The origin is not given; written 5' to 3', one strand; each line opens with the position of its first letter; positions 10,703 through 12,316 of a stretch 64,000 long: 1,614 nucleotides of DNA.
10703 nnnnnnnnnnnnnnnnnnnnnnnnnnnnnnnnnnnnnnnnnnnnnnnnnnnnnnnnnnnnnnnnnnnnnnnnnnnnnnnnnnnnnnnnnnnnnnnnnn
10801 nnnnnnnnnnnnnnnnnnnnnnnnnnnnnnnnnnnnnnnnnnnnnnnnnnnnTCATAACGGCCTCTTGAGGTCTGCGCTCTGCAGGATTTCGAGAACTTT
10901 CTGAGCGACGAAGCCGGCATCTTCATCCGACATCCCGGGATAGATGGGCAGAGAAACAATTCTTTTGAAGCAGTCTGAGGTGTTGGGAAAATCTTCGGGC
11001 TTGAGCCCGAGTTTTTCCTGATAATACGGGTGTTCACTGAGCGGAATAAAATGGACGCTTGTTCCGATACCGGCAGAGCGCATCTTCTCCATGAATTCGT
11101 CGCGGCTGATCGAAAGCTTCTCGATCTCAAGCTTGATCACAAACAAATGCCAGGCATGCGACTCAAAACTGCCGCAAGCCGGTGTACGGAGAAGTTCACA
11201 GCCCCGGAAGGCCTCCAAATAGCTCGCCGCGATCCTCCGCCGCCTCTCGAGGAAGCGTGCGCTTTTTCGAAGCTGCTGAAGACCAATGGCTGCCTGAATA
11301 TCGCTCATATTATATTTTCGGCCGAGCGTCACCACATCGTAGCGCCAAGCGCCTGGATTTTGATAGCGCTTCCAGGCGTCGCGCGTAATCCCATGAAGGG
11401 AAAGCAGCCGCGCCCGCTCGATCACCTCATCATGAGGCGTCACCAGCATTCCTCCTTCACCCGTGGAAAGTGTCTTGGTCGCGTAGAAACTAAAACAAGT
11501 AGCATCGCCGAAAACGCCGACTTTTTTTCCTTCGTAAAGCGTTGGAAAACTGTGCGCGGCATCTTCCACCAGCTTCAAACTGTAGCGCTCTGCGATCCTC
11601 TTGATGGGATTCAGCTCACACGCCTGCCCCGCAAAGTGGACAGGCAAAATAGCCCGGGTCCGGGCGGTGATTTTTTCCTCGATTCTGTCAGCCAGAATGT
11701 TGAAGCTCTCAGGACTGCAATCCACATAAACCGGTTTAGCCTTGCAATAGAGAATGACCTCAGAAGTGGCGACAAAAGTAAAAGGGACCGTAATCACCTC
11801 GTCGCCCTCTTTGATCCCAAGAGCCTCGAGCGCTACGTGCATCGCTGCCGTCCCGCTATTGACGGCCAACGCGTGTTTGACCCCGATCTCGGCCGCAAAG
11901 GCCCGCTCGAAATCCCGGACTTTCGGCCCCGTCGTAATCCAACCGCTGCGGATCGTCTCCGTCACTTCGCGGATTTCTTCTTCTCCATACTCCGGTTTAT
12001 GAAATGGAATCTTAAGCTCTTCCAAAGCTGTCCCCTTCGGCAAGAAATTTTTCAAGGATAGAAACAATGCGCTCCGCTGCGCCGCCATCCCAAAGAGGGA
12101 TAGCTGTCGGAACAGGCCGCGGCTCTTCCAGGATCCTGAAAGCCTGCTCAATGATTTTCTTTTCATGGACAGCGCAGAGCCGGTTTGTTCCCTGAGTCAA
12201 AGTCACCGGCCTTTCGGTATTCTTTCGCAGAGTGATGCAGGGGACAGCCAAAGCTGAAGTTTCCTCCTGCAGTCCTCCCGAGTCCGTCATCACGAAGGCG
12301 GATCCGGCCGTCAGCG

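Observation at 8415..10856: Unusual single-polypeptide fusion of a PglC-type phosphoglycosyl transferase to a PglF/WbpM-type UDP-sugar 4,6-dehydratase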

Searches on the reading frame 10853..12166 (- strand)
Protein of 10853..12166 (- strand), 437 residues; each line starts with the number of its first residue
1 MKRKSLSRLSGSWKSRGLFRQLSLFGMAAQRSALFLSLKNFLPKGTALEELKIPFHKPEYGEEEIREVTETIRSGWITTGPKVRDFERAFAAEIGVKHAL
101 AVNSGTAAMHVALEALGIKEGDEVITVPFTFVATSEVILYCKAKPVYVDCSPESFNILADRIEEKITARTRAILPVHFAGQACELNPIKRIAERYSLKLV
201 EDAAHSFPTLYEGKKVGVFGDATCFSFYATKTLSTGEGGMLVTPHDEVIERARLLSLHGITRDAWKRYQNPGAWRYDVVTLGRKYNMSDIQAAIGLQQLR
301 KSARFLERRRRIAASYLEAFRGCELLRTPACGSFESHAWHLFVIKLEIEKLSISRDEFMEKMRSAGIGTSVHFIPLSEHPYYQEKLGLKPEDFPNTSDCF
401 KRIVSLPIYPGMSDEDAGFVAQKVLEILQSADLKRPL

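Call 5: search_protein_families(library=pfam, proteins=[window:10853-12166:-], max_evalue=0.001)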
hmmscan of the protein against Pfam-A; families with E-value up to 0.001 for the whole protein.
window:10853-12166:- (437 aa): 4 families
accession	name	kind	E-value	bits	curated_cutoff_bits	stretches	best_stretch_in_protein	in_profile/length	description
PF01041.23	DegT_DnrJ_EryC1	-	3.7e-129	431.5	19.8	1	60-424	3-359/360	DegT/DnrJ/EryC1/StrS aminotransferase family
PF00155.27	Aminotran_1_2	-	9.4e-07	28.8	19.7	1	85-205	46-188/361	Aminotransferase class I and II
PF01212.27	Beta_elim_lyase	-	2.8e-05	24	27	1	81-315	32-260/288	Beta-eliminating lyase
PF01053.26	Cys_Met_Meta_PP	-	5.2e-05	22.4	27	1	80-191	51-159/381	Cys/Met metabolism PLP-dependent enzyme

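Call 28: search_protein_families(library=ncbifam, proteins=[window:10853-12166:-], max_evalue=0.00001)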
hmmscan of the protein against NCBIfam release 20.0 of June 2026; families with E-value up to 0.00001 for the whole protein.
window:10853-12166:- (437 aa): 13 families
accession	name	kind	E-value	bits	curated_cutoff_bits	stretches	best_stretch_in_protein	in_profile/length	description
TIGR03588.1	PseC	equivalog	3.8e-115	384.8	423.5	1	53-428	2-380/380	UDP-4-amino-4,6-dideoxy-N-acetyl-beta-L-altrosamine transaminase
NF008658.2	PRK11658.1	equivalog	3.3e-108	361.7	631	1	53-429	5-378/379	UDP-4-amino-4-deoxy-L-arabinose aminotransferase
NF008687.0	PRK11706.1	equivalog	4.5e-79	265.9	375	1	52-428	1-374/375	dTDP-4-amino-4,6-dideoxygalactose transaminase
TIGR04181.1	NHT_00031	hypoth_equivalog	5.8e-76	255.7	420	1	53-407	1-357/359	LegC family aminotransferase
TIGR02379.1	ECA_wecE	subfamily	9.4e-64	215.5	434.85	1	53-428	2-375/376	dTDP-4-amino-4,6-dideoxy-D-glucose transaminase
NF011936.0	PRK15407.1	equivalog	2e-57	194.9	423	1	53-429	37-437/440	lipopolysaccharide biosynthesis protein RfbH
TIGR04427.1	PLP_DesI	equivalog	2.2e-53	181.8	650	1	71-422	41-377/390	dTDP-4-dehydro-6-deoxyglucose aminotransferase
NF005817.0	PRK07683.1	equivalog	7.6e-09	34.7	575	1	103-182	96-177/387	aminotransferase A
NF005816.0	PRK07682.1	equivalog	2.3e-08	33.1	620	1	97-203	90-203/390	aminotransferase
NF004975.0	PRK06348.1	equivalog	3.4e-07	29.6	549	1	86-174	79-167/384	pyridoxal phosphate-dependent aminotransferase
NF041091.1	asp_aminotase_Arch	equivalog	3.3e-06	26.2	550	1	99-174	90-165/376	aspartate aminotransferase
NF004769.0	PRK06107.1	equivalog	6e-06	25.3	617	1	100-174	96-171/402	aspartate transaminase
NF004770.0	PRK06108.1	subfamily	7.9e-06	24.9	422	0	85-174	85-175/396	pyridoxal phosphate-dependent aminotransferase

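Call 54: search_solved_structures(query=window:10853-12166:-, max_evalue=1e-30)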
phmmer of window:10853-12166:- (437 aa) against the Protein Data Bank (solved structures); distinct sequences matched with E-value up to 1e-30: 51.
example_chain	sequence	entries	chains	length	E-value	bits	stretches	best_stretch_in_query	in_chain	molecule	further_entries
8sng_A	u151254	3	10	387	1.8e-87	297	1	53-420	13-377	UDP-4-amino-4-deoxy-L-arabinose--oxoglutarate aminotransferase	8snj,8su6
1mdo_A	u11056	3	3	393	5.3e-85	288.9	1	53-420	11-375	ArnB aminotransferase | UDP-4-amino-4-deoxy-L-arabinose--oxoglutarate aminotransferase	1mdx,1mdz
4oca_A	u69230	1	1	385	3.8e-84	286.1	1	53-420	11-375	UDP-4-amino-4-deoxy-L-arabinose--oxoglutarate aminotransferase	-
4lc3_A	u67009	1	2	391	3.9e-77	263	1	53-427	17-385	Putative UDP-4-amino-4-deoxy-l-arabinose--oxoglutarate aminotransferase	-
7b0d_A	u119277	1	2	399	2.2e-65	224.3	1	57-428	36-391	Glutamine--scyllo-inositol transaminase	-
3dr7_A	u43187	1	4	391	3.1e-65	223.8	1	57-420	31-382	Putative perosamine synthetase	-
3bn1_A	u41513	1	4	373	3.8e-65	223.5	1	63-420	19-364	Perosamine synthetase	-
6ewj_A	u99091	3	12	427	8.6e-65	222.3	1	46-423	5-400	Putative capsular polysaccharide biosynthesis protein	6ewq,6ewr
3dr4_A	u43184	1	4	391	2.1e-64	221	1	57-420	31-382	Putative perosamine synthetase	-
7b0m_AAA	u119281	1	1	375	9e-63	215.7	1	56-428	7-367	Sugar aminotransferase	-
3frk_A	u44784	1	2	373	3.9e-57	197.1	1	62-424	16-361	QdtB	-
7n63_A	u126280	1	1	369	1.1e-55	192.4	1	67-429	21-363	Putative aminotransferase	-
8vr5_A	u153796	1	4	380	1.5e-51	178.7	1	55-427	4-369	DegT/DnrJ/EryC1/StrS aminotransferase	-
8vr3_A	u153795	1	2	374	1.7e-51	178.5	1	55-422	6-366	DegT/DnrJ/EryC1/StrS aminotransferase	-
5u1z_A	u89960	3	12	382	1.8e-50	175.2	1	59-421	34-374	Putative aminotransferase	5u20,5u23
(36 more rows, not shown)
